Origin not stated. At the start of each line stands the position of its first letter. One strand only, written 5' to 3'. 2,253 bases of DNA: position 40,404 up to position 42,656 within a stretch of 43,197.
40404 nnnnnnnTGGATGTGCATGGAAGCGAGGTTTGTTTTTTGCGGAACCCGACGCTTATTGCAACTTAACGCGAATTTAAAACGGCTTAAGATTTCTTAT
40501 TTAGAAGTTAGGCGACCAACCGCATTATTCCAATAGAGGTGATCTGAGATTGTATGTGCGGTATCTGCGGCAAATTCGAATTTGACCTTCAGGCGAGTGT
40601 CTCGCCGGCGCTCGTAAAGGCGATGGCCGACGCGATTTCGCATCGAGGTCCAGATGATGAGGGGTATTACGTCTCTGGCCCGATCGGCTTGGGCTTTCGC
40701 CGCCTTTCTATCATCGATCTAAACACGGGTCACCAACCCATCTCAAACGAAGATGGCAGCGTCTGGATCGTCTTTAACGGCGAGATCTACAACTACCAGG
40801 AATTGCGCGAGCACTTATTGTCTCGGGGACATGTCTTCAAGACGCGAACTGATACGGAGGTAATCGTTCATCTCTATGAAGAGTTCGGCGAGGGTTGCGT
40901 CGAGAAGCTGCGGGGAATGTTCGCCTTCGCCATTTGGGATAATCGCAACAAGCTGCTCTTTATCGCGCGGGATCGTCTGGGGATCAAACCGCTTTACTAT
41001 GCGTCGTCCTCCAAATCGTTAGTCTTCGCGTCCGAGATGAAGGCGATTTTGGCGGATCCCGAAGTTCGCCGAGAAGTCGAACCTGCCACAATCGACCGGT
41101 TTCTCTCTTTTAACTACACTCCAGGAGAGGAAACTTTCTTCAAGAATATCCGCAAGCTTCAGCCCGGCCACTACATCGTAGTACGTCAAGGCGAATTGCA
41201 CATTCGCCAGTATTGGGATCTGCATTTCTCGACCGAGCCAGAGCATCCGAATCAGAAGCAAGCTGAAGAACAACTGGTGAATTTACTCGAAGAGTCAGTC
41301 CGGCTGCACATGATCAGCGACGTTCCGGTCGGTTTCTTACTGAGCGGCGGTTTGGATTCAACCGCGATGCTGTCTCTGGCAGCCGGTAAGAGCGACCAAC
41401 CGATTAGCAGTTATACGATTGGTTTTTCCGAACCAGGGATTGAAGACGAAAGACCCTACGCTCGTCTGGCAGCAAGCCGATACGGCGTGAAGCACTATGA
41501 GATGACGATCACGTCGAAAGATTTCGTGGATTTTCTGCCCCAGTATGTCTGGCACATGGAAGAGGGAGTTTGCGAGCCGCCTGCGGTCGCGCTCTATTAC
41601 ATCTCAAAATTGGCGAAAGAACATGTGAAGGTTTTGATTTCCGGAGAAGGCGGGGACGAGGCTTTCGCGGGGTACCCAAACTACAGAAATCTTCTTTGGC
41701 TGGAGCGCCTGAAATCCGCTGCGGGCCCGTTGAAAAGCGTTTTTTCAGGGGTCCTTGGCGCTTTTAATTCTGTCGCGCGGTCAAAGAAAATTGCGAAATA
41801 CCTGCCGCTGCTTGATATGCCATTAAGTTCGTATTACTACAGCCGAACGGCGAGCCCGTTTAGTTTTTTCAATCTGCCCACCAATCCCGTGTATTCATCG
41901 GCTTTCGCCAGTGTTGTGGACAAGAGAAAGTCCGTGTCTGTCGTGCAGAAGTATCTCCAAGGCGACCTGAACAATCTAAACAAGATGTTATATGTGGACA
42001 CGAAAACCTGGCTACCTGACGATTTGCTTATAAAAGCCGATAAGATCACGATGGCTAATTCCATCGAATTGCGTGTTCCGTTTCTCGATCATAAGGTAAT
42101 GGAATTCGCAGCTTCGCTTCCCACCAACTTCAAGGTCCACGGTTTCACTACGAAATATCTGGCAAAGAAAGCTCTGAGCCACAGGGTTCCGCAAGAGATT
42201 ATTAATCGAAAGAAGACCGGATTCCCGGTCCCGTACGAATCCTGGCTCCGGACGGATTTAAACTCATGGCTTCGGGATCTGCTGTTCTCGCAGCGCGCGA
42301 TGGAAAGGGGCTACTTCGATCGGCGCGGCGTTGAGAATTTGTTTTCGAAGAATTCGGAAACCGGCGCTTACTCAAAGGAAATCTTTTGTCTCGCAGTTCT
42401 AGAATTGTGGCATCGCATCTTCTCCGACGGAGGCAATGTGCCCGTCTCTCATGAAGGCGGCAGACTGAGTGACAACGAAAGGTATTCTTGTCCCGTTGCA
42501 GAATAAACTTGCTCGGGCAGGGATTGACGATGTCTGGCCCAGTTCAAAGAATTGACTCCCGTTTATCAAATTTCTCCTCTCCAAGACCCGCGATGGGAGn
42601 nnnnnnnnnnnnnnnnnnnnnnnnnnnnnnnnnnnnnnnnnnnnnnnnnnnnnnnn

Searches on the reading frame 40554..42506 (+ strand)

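Call 7: search_protein_families(library=pfam, proteins=[window:40554-42506:+])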
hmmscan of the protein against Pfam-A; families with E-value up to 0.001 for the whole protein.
window:40554-42506:+ (650 aa): 4 families
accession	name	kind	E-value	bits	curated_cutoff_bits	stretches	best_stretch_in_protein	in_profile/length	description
PF00733.27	Asn_synthase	-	2.4e-97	327.2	21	1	243-621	4-354/354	Asparagine synthase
PF13537.11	GATase_7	-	2.2e-51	173.5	25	1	49-167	2-123/123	Glutamine amidotransferase domain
PF13522.11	GATase_6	-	3.7e-46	156.8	27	1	33-161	1-130/130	Glutamine amidotransferase domain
PF12481.13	DUF3700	-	1.7e-05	24.9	27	1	70-164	77-174/228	Aluminium induced protein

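Call 9: search_protein_families(library=ncbifam, proteins=[window:40554-42506:+], max_evalue=0.00001)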
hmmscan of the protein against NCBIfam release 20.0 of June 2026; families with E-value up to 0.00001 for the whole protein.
window:40554-42506:+ (650 aa): 9 families
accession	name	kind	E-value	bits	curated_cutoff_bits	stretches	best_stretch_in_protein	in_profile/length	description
TIGR03108.1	eps_aminotran_1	hypoth_equivalog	5e-172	573.8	816.9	1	1-618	1-623/628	XrtA/PEP-CTERM system amidotransferase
TIGR01536.1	asn_synth_AEB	equivalog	2.1e-158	528.5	267.1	1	2-557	1-517/517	asparagine synthase (glutamine-hydrolyzing)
TIGR03104.1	trio_amidotrans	equivalog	1.4e-137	459.5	570.1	2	1-380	1-386/589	N-acetylglutaminylglutamine amidotransferase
NF006949.0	PRK09431.1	equivalog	2.4e-102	343.2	499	3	1-167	1-167/554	asparagine synthase B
NF033535.1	lass_lactam_cya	exception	9.4e-81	272.3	525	2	1-371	1-376/668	lasso peptide isopeptide bond-forming cyclase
NF033561.1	macrolact_Ik_Al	subfamily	9.9e-18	64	300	1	128-371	86-331/561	albusnodin/ikarugamycin family macrolactam cyclase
NF001484.0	PRK00331.1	subfamily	3.2e-15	55.5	381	1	62-167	87-200/601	isomerizing glutamine--fructose-6-phosphate transaminase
TIGR01135.1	glmS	equivalog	5.8e-15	54.8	418.05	1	62-167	86-199/607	glutamine--fructose-6-phosphate transaminase (isomerizing)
TIGR01134.1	purF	equivalog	4.4e-13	49.4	350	1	60-178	84-212/432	amidophosphoribosyltransferase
